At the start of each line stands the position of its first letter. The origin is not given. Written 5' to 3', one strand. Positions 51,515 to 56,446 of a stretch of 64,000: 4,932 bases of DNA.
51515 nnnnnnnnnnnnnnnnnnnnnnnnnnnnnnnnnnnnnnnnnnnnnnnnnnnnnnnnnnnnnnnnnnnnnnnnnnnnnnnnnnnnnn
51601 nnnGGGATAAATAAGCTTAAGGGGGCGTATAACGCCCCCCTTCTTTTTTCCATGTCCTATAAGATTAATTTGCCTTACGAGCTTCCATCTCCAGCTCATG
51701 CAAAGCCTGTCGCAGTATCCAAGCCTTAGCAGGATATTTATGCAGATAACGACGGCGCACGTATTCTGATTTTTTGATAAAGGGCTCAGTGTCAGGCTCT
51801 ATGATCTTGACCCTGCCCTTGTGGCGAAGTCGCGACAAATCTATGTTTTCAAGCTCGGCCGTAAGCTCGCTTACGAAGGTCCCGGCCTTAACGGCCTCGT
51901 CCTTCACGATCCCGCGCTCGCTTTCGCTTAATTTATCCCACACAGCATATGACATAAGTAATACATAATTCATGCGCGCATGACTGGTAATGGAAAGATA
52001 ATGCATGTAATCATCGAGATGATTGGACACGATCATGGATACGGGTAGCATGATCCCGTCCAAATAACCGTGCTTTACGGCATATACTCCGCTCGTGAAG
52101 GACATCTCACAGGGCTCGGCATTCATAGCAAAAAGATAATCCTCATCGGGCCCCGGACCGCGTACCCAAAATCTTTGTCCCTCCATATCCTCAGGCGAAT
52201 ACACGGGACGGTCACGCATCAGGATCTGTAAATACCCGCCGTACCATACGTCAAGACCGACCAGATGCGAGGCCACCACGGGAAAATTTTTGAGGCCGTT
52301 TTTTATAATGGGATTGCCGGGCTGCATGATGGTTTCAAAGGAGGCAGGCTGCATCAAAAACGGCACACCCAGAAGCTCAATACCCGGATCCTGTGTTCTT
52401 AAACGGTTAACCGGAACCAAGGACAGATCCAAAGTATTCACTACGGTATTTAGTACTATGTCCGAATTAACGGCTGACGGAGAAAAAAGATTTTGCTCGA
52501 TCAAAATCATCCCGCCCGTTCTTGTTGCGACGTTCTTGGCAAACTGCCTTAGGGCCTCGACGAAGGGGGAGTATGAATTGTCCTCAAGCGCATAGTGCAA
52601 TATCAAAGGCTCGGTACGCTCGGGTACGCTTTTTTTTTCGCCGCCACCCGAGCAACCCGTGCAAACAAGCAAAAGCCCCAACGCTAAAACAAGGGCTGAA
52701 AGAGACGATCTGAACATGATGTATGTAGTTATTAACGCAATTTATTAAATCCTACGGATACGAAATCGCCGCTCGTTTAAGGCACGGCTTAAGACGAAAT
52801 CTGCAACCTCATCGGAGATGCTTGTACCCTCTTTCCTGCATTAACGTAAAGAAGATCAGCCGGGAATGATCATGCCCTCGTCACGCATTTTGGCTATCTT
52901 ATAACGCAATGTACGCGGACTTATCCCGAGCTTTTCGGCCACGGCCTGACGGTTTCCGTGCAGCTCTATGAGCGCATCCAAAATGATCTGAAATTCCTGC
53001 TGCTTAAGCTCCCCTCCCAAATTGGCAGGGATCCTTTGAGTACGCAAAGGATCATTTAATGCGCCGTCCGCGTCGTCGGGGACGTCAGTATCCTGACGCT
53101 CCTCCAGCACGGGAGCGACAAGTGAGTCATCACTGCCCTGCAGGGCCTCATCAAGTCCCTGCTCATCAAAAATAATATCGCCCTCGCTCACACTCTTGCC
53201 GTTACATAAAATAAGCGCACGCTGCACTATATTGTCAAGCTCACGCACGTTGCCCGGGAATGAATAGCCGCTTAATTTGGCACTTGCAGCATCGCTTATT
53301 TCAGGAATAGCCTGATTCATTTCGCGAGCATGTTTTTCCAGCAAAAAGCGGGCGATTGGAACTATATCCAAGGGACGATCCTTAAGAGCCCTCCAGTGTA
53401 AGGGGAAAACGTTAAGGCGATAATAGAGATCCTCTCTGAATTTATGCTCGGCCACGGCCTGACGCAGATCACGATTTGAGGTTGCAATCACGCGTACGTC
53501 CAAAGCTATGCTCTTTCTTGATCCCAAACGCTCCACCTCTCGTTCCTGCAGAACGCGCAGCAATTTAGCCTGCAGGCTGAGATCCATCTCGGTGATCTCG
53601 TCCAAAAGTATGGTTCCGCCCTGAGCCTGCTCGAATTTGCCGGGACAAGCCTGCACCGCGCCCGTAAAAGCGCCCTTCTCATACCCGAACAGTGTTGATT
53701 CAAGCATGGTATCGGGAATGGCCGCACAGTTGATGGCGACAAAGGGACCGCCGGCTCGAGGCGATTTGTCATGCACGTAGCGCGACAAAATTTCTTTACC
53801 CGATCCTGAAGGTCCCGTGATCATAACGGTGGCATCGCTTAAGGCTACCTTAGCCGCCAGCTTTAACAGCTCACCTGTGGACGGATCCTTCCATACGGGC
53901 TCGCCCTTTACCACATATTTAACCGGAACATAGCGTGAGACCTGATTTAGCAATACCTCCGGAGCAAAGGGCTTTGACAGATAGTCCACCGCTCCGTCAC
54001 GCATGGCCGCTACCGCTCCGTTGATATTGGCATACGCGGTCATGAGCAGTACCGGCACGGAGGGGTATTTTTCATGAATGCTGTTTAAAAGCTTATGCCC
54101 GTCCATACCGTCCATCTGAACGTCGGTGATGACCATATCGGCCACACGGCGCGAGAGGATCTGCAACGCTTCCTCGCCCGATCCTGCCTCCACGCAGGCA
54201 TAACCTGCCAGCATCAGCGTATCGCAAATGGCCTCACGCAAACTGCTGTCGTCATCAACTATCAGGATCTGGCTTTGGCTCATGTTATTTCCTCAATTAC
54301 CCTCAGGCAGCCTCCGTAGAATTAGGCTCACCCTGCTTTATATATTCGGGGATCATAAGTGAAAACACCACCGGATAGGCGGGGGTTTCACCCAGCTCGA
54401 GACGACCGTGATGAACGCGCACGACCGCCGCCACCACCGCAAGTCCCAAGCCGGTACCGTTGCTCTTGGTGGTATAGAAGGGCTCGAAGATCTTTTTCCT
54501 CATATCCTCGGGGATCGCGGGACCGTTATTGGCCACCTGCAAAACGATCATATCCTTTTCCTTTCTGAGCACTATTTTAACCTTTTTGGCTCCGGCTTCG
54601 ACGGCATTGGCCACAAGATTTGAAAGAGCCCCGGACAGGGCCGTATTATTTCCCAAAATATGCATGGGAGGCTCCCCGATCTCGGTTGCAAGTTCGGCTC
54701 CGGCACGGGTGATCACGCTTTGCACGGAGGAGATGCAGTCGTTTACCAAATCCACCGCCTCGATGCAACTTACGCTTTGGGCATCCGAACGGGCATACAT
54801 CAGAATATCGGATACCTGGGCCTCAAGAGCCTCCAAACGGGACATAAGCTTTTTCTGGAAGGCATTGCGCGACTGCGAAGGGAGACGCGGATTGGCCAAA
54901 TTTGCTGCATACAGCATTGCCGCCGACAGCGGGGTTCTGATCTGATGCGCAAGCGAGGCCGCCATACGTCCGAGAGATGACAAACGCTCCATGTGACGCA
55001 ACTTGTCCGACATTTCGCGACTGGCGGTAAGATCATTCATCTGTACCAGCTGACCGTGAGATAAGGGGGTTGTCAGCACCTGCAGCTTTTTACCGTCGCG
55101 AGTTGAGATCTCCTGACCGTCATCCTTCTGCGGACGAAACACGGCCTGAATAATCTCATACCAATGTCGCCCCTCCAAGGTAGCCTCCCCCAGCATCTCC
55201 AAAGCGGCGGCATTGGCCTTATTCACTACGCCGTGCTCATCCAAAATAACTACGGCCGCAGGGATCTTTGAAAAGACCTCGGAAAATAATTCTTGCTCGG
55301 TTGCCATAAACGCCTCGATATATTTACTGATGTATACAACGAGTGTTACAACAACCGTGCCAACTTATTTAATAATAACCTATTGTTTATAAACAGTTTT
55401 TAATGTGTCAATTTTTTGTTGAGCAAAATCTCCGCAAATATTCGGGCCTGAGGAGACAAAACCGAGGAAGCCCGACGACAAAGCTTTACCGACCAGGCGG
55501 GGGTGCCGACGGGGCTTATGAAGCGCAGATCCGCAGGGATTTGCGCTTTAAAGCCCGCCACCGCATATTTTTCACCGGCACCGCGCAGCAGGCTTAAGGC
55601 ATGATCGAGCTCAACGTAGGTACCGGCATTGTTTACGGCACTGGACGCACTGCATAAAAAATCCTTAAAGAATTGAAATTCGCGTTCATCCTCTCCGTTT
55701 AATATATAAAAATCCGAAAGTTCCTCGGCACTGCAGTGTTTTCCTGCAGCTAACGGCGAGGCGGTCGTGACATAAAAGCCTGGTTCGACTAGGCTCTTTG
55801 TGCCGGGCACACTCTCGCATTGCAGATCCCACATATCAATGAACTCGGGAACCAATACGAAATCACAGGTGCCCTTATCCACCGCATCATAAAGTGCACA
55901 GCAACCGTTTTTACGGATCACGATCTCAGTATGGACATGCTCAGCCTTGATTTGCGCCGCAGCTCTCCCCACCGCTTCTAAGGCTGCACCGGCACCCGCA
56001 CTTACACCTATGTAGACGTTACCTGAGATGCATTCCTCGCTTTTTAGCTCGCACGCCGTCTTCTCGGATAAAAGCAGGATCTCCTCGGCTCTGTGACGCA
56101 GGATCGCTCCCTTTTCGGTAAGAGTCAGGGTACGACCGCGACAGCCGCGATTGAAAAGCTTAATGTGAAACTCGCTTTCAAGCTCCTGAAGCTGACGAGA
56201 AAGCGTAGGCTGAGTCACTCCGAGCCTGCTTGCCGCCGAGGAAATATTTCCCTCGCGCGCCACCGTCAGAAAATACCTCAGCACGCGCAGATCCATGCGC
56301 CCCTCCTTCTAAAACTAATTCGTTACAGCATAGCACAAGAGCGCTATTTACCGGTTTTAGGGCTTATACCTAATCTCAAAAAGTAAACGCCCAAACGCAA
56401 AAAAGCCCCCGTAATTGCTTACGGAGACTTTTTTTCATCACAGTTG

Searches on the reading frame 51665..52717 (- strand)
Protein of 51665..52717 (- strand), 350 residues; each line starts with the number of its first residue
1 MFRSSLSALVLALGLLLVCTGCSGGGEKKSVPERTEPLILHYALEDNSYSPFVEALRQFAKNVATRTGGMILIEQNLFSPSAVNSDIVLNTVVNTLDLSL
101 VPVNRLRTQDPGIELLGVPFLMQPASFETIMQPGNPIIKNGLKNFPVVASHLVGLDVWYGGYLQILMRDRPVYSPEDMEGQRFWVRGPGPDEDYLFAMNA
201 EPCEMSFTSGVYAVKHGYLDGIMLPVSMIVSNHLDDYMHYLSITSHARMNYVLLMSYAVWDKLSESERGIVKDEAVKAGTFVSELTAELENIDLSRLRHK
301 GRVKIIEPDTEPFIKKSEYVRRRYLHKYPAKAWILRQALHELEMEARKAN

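Call 15: search_protein_families(library=pfam, proteins=[window:51665-52717:-])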
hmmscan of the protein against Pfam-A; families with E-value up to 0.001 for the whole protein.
window:51665-52717:- (350 aa): 1 family
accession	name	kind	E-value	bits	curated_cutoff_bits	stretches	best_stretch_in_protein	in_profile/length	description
PF03480.18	DctP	-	2.2e-30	106.4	23.4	1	49-323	8-281/286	Bacterial extracellular solute-binding protein, family 7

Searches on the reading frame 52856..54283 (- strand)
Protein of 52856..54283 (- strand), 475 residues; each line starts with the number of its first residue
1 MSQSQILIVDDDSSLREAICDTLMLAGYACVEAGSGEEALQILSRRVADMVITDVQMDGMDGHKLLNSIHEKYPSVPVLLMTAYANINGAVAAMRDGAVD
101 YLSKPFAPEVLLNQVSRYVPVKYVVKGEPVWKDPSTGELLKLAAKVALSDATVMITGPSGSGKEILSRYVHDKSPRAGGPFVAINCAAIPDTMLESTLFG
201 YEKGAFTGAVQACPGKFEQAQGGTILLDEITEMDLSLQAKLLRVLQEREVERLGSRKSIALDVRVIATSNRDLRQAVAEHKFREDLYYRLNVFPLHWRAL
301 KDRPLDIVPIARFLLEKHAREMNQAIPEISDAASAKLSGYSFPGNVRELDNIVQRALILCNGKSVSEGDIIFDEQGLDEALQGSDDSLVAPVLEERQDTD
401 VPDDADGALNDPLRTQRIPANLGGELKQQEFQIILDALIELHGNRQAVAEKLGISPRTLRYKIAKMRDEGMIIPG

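Call 15: search_protein_families(library=pfam, proteins=[window:52856-54283:-])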
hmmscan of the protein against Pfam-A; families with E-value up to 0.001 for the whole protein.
window:52856-54283:- (475 aa): 10 families
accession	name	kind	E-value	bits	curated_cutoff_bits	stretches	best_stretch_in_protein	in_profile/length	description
PF00158.32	Sigma54_activat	-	1.9e-67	226.6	20.2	1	133-295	5-167/168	Sigma-54 interaction domain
PF00072.30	Response_reg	-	5.1e-29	101.1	30.2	1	6-115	1-110/111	Response regulator receiver domain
PF14532.12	Sigma54_activ_2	-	6.8e-18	65.7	25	1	144-296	15-134/138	Sigma-54 interaction domain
PF25601.1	AAA_lid_14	-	4.7e-17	62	27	1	302-370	2-70/87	AAA+ ATPase lid domain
PF02954.25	HTH_8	-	1.4e-11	44.3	22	1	426-465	2-41/42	Bacterial regulatory protein, Fis family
PF07728.20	AAA_5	-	8.8e-08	32.7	22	1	153-273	2-125/139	AAA domain (dynein-related subfamily)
PF13556.12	HTH_30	-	5.1e-05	23.4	27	1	435-467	5-37/59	PucR C-terminal helix-turn-helix domain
PF06490.17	FleQ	-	0.00025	21.8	22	1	5-87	1-81/108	Flagellar regulatory protein FleQ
PF13412.12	HTH_24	-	0.00028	20.8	21.9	0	446-472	21-47/48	Winged helix-turn-helix DNA-binding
PF01078.27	Mg_chelatase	-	0.00097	19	20.3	0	208-256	93-141/207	Magnesium chelatase, subunit ChlI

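Call 44: search_protein_families(library=ncbifam, proteins=[window:52856-54283:-], max_evalue=0.00001)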
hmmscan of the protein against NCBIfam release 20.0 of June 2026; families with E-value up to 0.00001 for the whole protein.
window:52856-54283:- (475 aa): 104 families (the best 25 are shown)
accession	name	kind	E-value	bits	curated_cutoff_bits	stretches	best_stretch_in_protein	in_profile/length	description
NF008469.0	PRK11361.1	equivalog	2.5e-118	395.7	714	1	3-464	4-452/461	acetoacetate metabolism transcriptional regulator AtoC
NF050807.1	TransRegFlbDCaul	equivalog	3.9e-115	385.3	750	1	23-474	20-446/454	sigma-54-dependent transcriptional regulator FlbD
TIGR01818.1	ntrC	equivalog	9.6e-111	370.8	558.6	1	6-464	1-461/463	nitrogen regulation protein NR(I)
NF011695.0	PRK15115.1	equivalog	4e-99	332.4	763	1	4-370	7-378/445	two-component system response regulator GlrR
TIGR02915.1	PEP_resp_reg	equivalog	7.1e-99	331.6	502.6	1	6-375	1-387/445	PEP-CTERM-box response regulator transcription factor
NF049963.1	RespRegFlgRCampy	domain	3.6e-96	322.6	750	1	6-397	3-403/429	fla regulon two-component system response regulator FlgR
TIGR01817.1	nifA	equivalog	3.9e-95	319.6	528.85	1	134-466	203-527/534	nif-specific transcriptional activator NifA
NF051870.1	NAssimRespRegNtrX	equivalog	4.9e-93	312.5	600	1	4-367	2-375/452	nitrogen assimilation response regulator NtrX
NF007689.0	PRK10365.1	equivalog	2.9e-92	309.8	760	1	4-370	6-382/441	sigma-54-dependent response regulator transcription factor ZraR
NF008176.1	PRK10923.1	equivalog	2.3e-91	306.8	620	1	1-464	1-464/469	nitrogen regulation protein NR(I)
NF041946.1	LuxO_transreg_Vib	equivalog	5.2e-89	299.1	800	1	33-466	26-460/463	quorum-sensing sigma-54 dependent transcriptional regulator LuxO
NF041552.1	TF_PrdR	equivalog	2.2e-87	293.7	795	1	140-369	280-509/577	sigma-54 dependent transcriptional regulator PrdR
NF003451.0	PRK05022.1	equivalog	1.6e-86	291.1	476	1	126-459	189-501/512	nitric oxide reductase transcriptional regulator NorR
NF038308.1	RNA_repair_RtcR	equivalog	3.8e-83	280.1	650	1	134-459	187-504/530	RNA repair transcriptional activator RtcR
NF011958.0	PRK15429.1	equivalog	4.8e-74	250.2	830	1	137-364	389-616/692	formate hydrogenlyase transcriptional activator FlhA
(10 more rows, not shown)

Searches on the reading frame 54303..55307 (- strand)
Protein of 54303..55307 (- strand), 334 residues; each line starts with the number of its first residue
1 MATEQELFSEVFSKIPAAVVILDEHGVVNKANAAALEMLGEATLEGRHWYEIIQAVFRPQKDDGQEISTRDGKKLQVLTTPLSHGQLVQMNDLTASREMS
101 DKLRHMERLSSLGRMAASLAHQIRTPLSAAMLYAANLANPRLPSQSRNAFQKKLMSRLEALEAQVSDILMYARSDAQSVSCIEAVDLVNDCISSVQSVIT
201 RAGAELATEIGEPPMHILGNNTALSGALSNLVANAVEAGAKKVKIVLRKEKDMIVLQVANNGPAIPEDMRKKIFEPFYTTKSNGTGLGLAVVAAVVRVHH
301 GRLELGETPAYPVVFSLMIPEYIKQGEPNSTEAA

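Call 15: search_protein_families(library=pfam, proteins=[window:54303-55307:-])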
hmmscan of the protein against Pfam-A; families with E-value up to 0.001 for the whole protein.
window:54303-55307:- (334 aa): 5 families
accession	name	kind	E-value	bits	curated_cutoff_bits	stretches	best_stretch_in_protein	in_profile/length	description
PF02518.31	HATPase_c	-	4.7e-21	75.7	26.4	1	221-320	3-108/111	Histidine kinase-, DNA gyrase B-, and HSP90-like ATPase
PF00512.31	HisKA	-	4.8e-11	43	26.9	1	112-176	2-65/66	His Kinase A (phospho-acceptor) domain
PF14501.12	HATPase_c_5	-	1.1e-05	25.7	22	1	222-306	4-89/102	GHKL domain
PF13188.13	PAS_8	-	2.7e-05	24.3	21.8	1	6-55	1-49/65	PAS domain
PF08448.16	PAS_4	-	0.00031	21.4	23.1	1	12-71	1-56/110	PAS fold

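Call 44: search_protein_families(library=ncbifam, proteins=[window:54303-55307:-], max_evalue=0.00001)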
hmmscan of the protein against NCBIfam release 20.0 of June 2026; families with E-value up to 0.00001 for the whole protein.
window:54303-55307:- (334 aa): 77 families (the best 25 are shown)
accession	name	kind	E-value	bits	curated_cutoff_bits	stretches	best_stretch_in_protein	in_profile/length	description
NF008468.0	PRK11360.1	equivalog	2.5e-48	164.9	646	1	7-323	269-610/616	two-component system sensor histidine kinase AtoS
NF007688.0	PRK10364.1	equivalog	1.9e-31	109.3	479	1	95-327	223-457/460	two-component system sensor histidine kinase ZraS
NF010411.0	PRK13837.1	equivalog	2.1e-29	102.2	647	1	92-325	430-679/828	two-component system VirA-like sensor kinase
TIGR02966.1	phoR_proteo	equivalog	3e-29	102.1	334.2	1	4-308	4-322/333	phosphate regulon sensor histidine kinase PhoR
NF008312.0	PRK11100.1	equivalog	6.7e-29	101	356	1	98-321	245-474/477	two-component system sensor histidine kinase CreC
NF052574.1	HisKinEspCMyxo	equivalog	1.2e-27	96.5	1200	1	90-324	395-640/785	serine histidine kinase EspC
TIGR01386.1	cztS_silS_copS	subfamily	6.9e-27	94.5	292.55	1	112-319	241-456/457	heavy metal sensor histidine kinase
NF046044.1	PnpS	equivalog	2.3e-26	92.8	400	1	3-305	52-375/390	two-component system histidine kinase PnpS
NF007004.0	PRK09467.1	equivalog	3.1e-26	92.2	415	1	97-315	219-430/440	two-component system sensor histidine kinase EnvZ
NF007007.0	PRK09470.1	equivalog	3.4e-26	92.2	486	1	109-309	242-447/463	envelope stress sensor histidine kinase CpxA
NF047497.1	HK_LIC_12097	equivalog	4.7e-26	91.4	500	1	89-305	127-351/367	LIC_12097 family sensor histidine kinase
NF041735.1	hist_kin_RppB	equivalog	2.3e-25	89.3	400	1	115-318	219-436/438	two-component system sensor histidine kinase RppB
NF040750.1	tetrathio_HK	equivalog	2.5e-25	89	750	1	96-308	322-541/555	tetrathionate respiration histidine kinase TtrS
NF007898.0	PRK10604.1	equivalog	9.3e-25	87.7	478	1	96-323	198-425/433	two-component system sensor histidine kinase RstB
NF047466.1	hybrid_RR_LvrB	exception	2.4e-24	86.2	500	1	98-320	138-375/377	hybrid histidine kinase/response regulator LvrB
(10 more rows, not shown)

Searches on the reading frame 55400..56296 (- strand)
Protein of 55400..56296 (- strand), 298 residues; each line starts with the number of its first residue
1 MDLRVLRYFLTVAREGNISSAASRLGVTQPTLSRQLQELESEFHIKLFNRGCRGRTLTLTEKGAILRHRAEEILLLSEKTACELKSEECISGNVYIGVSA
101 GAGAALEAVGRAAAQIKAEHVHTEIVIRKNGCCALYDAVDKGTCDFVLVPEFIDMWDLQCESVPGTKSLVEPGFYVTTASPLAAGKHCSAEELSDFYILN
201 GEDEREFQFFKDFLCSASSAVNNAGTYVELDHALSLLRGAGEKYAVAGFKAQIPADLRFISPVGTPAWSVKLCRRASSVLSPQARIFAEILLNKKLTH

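Call 15: search_protein_families(library=pfam, proteins=[window:55400-56296:-])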
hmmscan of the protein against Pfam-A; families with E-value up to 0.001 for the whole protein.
window:55400-56296:- (298 aa): 2 families
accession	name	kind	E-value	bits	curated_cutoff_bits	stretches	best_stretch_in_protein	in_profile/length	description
PF00126.33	HTH_1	-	5.3e-21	74.8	26.6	1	3-63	1-59/60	Bacterial regulatory helix-turn-helix protein, lysR family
PF03466.25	LysR_substrate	-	0.00054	19.8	28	0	96-293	10-206/209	LysR substrate binding domain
